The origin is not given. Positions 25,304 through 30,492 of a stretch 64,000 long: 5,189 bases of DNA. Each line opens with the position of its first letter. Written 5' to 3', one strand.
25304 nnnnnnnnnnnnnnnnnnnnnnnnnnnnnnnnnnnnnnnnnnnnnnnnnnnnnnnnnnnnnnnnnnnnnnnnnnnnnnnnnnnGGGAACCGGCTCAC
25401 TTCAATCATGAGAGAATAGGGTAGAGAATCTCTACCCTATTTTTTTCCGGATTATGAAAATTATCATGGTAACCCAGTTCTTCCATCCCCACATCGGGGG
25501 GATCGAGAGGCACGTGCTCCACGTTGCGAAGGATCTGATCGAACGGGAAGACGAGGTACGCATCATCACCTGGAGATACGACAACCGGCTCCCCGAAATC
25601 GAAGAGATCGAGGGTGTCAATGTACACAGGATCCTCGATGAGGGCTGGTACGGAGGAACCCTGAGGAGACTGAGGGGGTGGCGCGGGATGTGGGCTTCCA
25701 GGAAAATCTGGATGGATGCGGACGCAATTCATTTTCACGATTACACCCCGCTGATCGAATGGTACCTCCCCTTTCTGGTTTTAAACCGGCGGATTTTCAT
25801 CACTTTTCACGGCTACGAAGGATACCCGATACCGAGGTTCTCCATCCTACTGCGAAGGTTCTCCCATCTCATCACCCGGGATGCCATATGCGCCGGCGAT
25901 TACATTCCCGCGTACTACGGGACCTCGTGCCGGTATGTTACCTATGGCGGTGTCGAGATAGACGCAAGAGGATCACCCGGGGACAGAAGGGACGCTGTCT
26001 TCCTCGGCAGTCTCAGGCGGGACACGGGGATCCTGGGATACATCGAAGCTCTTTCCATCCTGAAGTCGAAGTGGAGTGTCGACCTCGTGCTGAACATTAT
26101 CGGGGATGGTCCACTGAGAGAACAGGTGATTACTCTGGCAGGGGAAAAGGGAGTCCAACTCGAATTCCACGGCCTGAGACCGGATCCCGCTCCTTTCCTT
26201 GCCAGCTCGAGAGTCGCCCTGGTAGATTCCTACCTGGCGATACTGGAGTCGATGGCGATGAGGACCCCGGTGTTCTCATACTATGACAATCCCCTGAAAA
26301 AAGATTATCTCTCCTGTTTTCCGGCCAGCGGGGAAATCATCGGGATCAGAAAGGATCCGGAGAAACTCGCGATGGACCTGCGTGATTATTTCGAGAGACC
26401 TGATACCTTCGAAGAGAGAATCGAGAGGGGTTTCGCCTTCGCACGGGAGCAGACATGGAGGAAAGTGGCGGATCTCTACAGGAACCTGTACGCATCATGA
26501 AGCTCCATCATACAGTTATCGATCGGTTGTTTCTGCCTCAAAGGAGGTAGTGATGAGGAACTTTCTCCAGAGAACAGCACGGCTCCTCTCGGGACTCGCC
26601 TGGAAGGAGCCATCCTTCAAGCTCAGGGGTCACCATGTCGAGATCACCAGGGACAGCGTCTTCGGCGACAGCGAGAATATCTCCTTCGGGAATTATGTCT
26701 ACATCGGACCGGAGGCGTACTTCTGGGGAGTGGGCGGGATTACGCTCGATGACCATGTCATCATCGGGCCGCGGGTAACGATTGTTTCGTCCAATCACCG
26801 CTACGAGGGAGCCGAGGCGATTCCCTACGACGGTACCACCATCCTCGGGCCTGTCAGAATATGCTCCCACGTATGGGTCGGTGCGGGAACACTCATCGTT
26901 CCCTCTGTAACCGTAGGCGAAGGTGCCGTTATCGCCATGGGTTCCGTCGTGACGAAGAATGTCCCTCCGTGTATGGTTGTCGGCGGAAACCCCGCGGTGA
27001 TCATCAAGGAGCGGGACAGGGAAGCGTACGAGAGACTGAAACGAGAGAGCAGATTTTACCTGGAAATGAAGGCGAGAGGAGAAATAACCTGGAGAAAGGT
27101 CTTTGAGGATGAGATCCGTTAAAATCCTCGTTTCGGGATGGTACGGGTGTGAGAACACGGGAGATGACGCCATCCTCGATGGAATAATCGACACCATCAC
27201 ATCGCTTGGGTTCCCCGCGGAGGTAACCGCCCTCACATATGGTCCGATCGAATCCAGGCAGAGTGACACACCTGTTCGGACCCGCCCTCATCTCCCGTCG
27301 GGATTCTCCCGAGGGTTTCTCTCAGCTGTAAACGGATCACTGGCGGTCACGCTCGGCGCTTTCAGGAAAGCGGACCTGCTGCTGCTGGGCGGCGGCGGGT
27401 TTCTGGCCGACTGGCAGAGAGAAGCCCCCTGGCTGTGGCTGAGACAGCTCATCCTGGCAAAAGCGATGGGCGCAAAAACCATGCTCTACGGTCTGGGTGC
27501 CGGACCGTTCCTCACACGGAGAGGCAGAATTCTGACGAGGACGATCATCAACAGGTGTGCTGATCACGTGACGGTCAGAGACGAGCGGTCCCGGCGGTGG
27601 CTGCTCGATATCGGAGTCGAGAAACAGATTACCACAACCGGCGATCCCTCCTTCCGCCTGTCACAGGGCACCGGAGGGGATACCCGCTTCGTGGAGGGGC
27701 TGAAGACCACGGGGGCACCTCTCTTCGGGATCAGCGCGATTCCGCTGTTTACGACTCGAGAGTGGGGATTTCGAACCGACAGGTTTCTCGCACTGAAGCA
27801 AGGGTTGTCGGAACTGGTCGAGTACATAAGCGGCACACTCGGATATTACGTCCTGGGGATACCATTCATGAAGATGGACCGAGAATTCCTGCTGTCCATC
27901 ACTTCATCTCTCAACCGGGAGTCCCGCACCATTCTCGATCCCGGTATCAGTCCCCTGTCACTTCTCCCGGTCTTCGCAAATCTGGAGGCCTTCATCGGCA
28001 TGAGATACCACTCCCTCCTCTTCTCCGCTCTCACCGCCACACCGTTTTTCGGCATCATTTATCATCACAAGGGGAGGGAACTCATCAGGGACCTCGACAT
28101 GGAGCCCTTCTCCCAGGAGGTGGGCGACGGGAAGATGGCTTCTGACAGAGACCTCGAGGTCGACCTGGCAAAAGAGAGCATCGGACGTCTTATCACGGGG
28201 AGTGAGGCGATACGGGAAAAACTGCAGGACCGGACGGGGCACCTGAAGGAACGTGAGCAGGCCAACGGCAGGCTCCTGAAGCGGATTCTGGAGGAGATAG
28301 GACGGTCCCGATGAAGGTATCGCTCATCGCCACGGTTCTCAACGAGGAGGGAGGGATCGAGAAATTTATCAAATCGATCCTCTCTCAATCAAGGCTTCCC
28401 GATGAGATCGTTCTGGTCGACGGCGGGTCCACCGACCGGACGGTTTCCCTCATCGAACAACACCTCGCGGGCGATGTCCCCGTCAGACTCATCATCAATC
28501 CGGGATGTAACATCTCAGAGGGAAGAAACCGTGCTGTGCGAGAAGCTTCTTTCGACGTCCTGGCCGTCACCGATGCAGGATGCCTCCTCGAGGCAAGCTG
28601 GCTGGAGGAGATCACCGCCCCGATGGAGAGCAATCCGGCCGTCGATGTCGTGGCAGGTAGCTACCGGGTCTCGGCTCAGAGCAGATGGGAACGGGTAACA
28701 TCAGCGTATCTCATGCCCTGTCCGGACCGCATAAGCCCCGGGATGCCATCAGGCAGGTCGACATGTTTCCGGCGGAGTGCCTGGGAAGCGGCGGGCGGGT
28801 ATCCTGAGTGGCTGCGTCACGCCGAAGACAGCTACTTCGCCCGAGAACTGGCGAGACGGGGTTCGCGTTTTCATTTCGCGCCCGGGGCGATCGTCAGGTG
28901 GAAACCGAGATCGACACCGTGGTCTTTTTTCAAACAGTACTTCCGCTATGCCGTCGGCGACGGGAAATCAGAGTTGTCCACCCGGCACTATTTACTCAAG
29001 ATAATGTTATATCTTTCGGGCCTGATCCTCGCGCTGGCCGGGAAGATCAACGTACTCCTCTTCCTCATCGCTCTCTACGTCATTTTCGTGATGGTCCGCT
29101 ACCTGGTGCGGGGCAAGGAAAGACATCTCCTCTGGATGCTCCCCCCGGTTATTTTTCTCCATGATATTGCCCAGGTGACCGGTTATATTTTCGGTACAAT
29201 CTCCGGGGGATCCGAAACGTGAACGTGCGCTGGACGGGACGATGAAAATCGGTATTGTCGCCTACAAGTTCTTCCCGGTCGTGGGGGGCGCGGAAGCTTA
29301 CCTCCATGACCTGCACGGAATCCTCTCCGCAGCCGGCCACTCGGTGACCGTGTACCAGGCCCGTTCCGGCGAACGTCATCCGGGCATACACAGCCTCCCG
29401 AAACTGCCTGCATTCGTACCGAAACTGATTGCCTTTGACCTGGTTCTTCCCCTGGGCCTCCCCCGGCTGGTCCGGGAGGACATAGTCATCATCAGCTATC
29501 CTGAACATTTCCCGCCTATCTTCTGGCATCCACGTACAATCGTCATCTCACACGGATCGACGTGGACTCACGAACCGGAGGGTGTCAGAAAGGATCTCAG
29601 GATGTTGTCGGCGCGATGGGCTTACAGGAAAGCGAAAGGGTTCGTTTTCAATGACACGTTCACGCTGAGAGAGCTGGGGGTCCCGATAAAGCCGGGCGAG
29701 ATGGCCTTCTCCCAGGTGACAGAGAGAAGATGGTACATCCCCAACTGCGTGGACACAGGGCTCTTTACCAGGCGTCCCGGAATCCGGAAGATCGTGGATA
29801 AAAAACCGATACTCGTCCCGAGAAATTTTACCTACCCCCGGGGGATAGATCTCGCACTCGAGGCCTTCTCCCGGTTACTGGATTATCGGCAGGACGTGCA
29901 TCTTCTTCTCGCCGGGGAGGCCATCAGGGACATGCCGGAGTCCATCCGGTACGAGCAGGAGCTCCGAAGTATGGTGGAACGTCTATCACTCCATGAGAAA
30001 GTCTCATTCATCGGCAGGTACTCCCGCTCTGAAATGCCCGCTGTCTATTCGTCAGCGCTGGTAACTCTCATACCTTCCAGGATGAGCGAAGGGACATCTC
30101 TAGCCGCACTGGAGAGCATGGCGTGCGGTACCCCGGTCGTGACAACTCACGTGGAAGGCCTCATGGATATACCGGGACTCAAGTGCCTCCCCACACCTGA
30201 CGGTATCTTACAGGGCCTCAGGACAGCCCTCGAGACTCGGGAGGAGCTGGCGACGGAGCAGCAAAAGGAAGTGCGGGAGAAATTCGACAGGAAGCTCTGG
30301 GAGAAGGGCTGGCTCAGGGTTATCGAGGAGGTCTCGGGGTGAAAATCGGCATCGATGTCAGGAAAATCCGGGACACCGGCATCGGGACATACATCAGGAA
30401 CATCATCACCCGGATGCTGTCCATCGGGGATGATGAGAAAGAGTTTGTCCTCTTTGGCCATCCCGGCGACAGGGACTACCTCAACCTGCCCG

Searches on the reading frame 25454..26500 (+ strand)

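Call 47: search_protein_families(library=pfam, proteins=[window:25454-26500:+], max_evalue=0.00001)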
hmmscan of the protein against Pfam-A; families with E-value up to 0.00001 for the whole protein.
window:25454-26500:+ (348 aa): 4 families
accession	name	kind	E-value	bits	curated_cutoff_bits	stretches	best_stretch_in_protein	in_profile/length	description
PF13439.12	Glyco_transf_4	-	2.7e-13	50.7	28.5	1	14-136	1-126/170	Glycosyltransferase Family 4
PF00534.26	Glycos_transf_1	-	2.9e-10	40.4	26.4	1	171-320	8-163/172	Glycosyl transferases group 1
PF13579.12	Glyco_trans_4_4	-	7.5e-10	39.8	29.7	1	15-138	1-122/158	Glycosyl transferase 4-like domain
PF13692.12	Glyco_trans_1_4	-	1.2e-09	39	27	1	179-274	2-104/142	Glycosyl transferases group 1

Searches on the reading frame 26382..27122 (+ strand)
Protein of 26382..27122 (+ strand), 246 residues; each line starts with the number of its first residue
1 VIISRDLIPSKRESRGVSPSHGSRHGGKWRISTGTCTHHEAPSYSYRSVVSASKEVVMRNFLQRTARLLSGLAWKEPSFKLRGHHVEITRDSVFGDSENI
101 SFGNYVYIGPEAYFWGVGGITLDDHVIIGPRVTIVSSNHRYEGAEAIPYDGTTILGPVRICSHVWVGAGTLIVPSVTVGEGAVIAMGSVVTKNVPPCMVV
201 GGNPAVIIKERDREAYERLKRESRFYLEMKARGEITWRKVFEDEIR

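Call 47: search_protein_families(library=pfam, proteins=[window:26382-27122:+], max_evalue=0.00001)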
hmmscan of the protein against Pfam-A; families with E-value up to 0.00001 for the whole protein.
window:26382-27122:+ (246 aa): 1 family
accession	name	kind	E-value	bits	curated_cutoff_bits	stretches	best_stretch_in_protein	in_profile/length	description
PF00132.30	Hexapep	-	6.6e-10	38.7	27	1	158-192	2-36/36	Bacterial transferase hexapeptide (six repeats)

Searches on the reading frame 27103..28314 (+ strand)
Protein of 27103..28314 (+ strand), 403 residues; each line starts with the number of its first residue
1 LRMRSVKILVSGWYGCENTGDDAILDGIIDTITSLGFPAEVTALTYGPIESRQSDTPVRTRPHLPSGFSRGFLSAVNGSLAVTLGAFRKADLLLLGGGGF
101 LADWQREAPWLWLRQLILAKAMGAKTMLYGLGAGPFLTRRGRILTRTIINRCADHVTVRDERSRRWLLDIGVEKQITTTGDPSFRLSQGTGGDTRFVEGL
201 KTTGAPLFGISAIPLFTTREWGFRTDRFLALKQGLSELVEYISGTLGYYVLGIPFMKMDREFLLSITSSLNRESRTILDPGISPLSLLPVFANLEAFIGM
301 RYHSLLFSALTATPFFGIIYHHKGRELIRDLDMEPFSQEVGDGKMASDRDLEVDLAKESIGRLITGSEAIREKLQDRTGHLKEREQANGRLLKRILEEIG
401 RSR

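Call 47: search_protein_families(library=pfam, proteins=[window:27103-28314:+], max_evalue=0.00001)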
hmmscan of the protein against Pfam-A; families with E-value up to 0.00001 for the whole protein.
window:27103-28314:+ (403 aa): 1 family
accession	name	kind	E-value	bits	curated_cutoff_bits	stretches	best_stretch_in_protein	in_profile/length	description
PF04230.19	PS_pyruv_trans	-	1.1e-35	124.3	25.3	1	18-322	1-280/280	Polysaccharide pyruvyl transferase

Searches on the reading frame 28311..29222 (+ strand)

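Call 47: search_protein_families(library=pfam, proteins=[window:28311-29222:+], max_evalue=0.00001)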
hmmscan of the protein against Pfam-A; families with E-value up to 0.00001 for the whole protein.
window:28311-29222:+ (303 aa): 4 families
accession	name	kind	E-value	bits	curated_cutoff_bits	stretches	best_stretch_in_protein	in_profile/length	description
PF00535.33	Glycos_transf_2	-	2.8e-22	79.9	23.3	1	4-132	1-130/168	Glycosyl transferase family 2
PF13641.12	Glyco_tranf_2_3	-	5.2e-17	63.1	27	1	3-213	3-227/230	Glycosyltransferase like family 2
PF13632.12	Glyco_trans_2_3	-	1.3e-14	54.9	27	1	94-280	12-191/198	Glycosyl transferase family group 2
PF13506.12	Glyco_transf_21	-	1.7e-12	47.6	21.7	1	74-214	24-173/174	Glycosyl transferase family 21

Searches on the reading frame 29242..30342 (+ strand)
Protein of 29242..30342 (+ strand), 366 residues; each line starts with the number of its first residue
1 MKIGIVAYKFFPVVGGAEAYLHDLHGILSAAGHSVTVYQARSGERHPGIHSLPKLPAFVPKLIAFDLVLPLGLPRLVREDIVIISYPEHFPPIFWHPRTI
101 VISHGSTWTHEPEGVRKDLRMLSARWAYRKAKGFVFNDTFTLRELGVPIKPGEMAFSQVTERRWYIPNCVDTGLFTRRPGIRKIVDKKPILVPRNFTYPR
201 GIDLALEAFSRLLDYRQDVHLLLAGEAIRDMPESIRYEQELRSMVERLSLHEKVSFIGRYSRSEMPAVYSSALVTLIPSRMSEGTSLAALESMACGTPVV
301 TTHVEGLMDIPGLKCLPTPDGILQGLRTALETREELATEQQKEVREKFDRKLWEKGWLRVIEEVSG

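Call 47: search_protein_families(library=pfam, proteins=[window:29242-30342:+], max_evalue=0.00001)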
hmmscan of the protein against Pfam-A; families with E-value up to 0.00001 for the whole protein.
window:29242-30342:+ (366 aa): 6 families
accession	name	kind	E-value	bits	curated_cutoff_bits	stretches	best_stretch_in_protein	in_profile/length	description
PF00534.26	Glycos_transf_1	-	5.2e-23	81.9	26.4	1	184-310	12-130/172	Glycosyl transferases group 1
PF13692.12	Glyco_trans_1_4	-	2.3e-20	73.8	27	1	195-310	9-114/142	Glycosyl transferases group 1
PF13439.12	Glyco_transf_4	-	5.9e-10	39.9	28.5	1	14-145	1-148/170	Glycosyltransferase Family 4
PF13579.12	Glyco_trans_4_4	-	1.4e-07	32.4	29.7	1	15-145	1-142/158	Glycosyl transferase 4-like domain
PF13524.12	Glyco_trans_1_2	-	1.2e-06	28.9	25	1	217-345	13-130/144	Glycosyl transferase-like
PF20706.3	GT4-conflict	-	3e-06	26.9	26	1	200-310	212-319/385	Family 4 Glycosyltransferase in conflict systems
